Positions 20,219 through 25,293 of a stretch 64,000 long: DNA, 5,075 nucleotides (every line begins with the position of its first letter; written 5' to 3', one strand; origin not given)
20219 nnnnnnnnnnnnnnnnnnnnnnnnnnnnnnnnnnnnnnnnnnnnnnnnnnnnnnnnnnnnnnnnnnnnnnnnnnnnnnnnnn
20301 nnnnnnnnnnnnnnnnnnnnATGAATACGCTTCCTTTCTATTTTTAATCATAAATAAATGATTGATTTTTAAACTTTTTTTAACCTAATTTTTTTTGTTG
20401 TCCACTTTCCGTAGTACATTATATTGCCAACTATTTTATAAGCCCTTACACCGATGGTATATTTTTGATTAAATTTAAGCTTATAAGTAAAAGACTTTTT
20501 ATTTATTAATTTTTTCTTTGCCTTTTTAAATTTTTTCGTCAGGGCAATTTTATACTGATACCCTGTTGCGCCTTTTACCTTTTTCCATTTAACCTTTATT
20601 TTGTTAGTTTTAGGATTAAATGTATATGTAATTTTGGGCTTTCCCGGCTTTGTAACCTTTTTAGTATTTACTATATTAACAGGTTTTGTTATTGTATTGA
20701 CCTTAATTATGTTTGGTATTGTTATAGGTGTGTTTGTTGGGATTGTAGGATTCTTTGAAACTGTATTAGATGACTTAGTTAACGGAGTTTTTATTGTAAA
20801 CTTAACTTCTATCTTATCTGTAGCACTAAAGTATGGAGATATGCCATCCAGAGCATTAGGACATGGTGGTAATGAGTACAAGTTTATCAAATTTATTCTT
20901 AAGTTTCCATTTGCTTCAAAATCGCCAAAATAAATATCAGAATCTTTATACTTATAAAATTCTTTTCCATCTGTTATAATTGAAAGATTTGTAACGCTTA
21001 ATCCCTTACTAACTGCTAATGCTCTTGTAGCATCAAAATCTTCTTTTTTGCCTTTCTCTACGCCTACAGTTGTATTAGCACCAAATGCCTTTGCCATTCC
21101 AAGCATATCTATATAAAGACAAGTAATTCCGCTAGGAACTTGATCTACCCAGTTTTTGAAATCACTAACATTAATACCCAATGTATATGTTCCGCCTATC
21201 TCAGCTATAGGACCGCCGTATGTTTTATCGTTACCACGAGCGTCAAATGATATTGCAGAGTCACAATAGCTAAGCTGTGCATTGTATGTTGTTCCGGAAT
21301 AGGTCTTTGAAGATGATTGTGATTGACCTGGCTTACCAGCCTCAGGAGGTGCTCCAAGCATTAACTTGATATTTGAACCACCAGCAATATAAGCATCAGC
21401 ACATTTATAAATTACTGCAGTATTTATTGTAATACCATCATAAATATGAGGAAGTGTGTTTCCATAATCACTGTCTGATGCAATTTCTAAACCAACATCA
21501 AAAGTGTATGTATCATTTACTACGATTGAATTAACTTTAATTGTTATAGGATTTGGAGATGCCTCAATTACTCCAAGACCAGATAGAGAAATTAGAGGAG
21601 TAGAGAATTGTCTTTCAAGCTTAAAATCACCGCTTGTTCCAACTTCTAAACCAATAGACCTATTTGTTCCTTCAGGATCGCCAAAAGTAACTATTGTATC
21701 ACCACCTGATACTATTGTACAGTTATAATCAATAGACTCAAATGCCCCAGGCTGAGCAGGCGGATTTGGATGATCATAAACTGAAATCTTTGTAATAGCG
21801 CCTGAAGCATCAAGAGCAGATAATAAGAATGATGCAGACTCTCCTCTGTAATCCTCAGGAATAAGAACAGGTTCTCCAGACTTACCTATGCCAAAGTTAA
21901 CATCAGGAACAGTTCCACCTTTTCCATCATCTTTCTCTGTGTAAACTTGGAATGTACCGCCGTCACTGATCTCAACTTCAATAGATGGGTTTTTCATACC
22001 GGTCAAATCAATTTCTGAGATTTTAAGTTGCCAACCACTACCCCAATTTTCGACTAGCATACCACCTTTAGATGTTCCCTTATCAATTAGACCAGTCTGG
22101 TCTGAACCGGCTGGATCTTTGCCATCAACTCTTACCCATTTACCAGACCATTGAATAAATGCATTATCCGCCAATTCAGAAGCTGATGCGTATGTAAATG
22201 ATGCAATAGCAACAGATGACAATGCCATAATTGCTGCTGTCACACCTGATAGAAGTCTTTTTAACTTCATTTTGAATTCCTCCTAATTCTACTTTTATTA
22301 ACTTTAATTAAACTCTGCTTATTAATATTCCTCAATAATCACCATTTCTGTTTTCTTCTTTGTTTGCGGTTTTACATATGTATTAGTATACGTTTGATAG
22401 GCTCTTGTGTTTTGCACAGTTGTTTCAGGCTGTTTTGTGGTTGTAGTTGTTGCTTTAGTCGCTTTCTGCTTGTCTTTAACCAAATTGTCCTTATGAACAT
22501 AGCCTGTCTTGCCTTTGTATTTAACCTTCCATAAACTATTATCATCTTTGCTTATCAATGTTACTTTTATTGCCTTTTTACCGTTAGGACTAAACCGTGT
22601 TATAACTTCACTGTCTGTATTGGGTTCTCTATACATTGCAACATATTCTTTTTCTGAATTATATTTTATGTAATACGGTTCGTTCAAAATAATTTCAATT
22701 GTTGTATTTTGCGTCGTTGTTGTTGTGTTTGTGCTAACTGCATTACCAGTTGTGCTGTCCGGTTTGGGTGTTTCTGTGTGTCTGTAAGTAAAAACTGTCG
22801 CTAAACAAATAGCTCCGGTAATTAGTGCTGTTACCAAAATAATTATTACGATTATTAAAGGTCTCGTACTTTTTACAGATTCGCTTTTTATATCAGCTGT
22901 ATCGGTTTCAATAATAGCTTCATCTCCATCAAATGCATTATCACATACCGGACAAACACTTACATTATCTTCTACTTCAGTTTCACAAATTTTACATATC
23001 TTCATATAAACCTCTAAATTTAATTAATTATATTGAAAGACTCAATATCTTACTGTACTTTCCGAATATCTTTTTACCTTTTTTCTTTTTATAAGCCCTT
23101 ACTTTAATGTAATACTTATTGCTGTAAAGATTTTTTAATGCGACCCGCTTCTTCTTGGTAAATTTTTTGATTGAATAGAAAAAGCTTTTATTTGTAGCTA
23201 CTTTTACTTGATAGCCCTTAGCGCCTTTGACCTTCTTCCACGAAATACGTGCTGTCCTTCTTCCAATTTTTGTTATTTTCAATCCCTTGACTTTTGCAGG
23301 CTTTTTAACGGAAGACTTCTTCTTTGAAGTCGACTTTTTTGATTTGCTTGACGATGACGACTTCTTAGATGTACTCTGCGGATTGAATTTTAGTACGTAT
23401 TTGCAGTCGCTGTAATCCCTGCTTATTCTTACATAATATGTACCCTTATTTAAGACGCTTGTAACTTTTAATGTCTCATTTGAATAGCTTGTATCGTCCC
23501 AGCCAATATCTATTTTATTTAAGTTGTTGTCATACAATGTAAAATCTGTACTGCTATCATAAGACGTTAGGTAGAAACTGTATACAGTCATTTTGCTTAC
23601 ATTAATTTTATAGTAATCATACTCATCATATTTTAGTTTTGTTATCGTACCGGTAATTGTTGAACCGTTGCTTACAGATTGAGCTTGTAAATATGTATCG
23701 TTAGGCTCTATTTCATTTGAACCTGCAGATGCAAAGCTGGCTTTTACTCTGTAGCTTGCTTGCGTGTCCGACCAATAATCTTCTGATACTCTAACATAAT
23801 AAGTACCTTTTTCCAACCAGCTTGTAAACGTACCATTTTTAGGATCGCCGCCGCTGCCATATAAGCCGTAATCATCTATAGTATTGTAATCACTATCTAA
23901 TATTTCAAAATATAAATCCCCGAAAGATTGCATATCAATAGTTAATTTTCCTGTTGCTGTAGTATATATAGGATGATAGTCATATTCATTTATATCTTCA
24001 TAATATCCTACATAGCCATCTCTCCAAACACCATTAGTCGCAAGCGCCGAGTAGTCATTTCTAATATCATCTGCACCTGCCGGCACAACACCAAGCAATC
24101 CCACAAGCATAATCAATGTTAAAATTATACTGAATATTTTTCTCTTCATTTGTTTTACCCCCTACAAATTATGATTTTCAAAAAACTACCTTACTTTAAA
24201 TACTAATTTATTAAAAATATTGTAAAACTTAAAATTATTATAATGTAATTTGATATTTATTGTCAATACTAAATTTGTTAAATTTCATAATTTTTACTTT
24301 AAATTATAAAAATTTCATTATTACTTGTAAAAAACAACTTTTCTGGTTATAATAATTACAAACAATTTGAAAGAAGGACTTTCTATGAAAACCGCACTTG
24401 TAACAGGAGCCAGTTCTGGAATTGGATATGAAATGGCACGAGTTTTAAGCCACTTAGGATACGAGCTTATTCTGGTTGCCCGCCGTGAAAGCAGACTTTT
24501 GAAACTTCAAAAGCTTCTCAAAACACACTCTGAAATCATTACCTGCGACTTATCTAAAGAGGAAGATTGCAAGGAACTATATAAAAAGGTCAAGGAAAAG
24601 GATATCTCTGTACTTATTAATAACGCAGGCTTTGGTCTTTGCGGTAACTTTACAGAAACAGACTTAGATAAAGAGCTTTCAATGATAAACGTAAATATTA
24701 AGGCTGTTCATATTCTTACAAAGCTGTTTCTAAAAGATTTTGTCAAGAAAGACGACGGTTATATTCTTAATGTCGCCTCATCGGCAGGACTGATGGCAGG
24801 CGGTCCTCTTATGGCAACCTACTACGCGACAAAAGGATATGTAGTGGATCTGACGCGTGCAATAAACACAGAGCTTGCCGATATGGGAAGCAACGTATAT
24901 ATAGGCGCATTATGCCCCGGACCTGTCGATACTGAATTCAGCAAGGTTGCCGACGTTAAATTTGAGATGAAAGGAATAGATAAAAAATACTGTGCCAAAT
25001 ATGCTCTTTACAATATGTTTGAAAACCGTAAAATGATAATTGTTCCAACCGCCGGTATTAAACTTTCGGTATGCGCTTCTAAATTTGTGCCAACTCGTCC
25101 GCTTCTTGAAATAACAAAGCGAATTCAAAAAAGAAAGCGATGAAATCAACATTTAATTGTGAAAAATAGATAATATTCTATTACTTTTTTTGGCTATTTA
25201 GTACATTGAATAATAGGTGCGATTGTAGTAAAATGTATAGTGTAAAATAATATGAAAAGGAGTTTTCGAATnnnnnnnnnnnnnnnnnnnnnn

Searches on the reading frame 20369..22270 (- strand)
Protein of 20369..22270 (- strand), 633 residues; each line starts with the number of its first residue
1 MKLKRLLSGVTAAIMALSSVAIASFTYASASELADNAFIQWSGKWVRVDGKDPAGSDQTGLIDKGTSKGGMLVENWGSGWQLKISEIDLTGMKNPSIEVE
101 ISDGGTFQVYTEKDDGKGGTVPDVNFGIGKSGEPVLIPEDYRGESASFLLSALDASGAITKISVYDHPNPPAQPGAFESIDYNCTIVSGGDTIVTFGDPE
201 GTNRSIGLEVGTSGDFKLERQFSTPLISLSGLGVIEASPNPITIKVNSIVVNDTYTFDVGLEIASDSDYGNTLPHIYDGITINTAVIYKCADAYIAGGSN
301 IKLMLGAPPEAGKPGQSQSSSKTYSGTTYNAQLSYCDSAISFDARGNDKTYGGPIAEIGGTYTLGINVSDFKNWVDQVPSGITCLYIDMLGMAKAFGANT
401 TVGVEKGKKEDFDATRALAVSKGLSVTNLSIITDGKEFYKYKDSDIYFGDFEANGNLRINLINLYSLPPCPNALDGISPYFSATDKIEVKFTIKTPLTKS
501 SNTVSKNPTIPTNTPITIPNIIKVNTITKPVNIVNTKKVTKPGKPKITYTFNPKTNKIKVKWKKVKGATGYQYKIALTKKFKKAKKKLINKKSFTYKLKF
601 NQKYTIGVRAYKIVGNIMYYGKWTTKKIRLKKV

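Call 3: search_protein_families(library=pfam, proteins=[window:20369-22270:-], max_evalue=0.1)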
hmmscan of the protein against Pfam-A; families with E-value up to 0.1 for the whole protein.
window:20369-22270:- (633 aa): 1 family
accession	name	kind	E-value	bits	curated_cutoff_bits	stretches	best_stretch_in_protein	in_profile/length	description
PF16383.10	DUF4992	-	0.00029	21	29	1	535-610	43-123/183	Domain of unknown function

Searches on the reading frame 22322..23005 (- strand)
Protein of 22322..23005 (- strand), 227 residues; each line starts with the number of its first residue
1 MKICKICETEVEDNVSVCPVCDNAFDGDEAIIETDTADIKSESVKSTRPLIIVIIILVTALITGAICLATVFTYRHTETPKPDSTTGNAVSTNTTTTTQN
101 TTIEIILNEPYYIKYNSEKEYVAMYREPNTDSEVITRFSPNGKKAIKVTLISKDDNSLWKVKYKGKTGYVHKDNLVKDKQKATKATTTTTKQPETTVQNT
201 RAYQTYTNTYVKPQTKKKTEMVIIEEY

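Call 3: search_protein_families(library=pfam, proteins=[window:22322-23005:-], max_evalue=0.1)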
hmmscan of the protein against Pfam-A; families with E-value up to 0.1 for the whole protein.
window:22322-23005:- (227 aa): 5 families
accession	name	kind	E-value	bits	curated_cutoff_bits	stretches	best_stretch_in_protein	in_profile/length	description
PF08239.17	SH3_3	-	1.2e-06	29.1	27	1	122-175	3-53/54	Bacterial SH3 domain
PF06347.19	SH3_4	-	0.0017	18.6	24.1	1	119-175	2-54/56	Bacterial SH3 domain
PF07653.23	SH3_2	-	0.011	15.8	21.8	1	148-176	24-53/55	Variant SH3 domain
PF16118.10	DUF4834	-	0.035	15.4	27.8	0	50-101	8-61/99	Domain of unknown function (DUF4834)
PF17120.11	zf-RING_16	-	0.042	14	27.4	1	2-22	5-25/57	RING/Ubox like zinc-binding domain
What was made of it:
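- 22322..23005 (-): Zinc ribbon, TM segment and SH3b protein (227 aa); a paralogue of the downstream flank and a second zinc-ribbon membrane protein in the same gene block. SH3_3 at 29.1 bits, above the cutoff (call 3).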

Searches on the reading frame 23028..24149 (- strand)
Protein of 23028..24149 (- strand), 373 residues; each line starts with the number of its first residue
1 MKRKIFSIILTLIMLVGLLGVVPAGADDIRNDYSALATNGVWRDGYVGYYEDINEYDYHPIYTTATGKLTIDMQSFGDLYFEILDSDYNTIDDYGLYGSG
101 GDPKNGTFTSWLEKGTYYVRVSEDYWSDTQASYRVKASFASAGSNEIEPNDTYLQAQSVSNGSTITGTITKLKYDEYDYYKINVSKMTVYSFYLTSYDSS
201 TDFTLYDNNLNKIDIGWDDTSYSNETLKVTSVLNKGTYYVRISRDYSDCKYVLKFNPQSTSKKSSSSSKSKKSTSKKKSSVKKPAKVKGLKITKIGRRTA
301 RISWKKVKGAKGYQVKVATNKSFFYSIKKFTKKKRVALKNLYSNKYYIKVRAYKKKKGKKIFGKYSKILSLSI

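Call 3: search_protein_families(library=pfam, proteins=[window:23028-24149:-], max_evalue=0.1)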
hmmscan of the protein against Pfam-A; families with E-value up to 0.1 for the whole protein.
window:23028-24149:- (373 aa): 3 families
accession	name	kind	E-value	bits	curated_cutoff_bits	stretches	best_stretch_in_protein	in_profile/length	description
PF04151.21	PPC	-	9e-11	42.9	25.9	2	56-122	2-69/70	Bacterial pre-peptidase C-terminal domain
PF00041.27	fn3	-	0.00022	21.8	25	1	286-356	2-72/84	Fibronectin type III domain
PF17292.8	POB3_N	-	0.071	14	23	0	300-350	43-91/93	POB3-like N-terminal PH domain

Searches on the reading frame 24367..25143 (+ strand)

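Call 68: search_protein_families(library=pfam, proteins=[window:24367-25143:+], max_evalue=0.001)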
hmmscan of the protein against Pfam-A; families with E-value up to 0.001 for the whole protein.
window:24367-25143:+ (258 aa): 4 families
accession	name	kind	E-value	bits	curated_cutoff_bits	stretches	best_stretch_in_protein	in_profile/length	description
PF00106.31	adh_short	-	5e-42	144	26.6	1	8-193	1-188/195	short chain dehydrogenase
PF13561.12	adh_short_C2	-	2.1e-27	96.7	27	1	14-196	1-185/236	Enoyl-(Acyl carrier protein) reductase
PF08659.16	KR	-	3.8e-10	40.4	22.6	1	9-159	2-156/180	KR domain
PF01370.27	Epimerase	-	1.4e-05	25.1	20.9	1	10-88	1-73/240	NAD dependent epimerase/dehydratase family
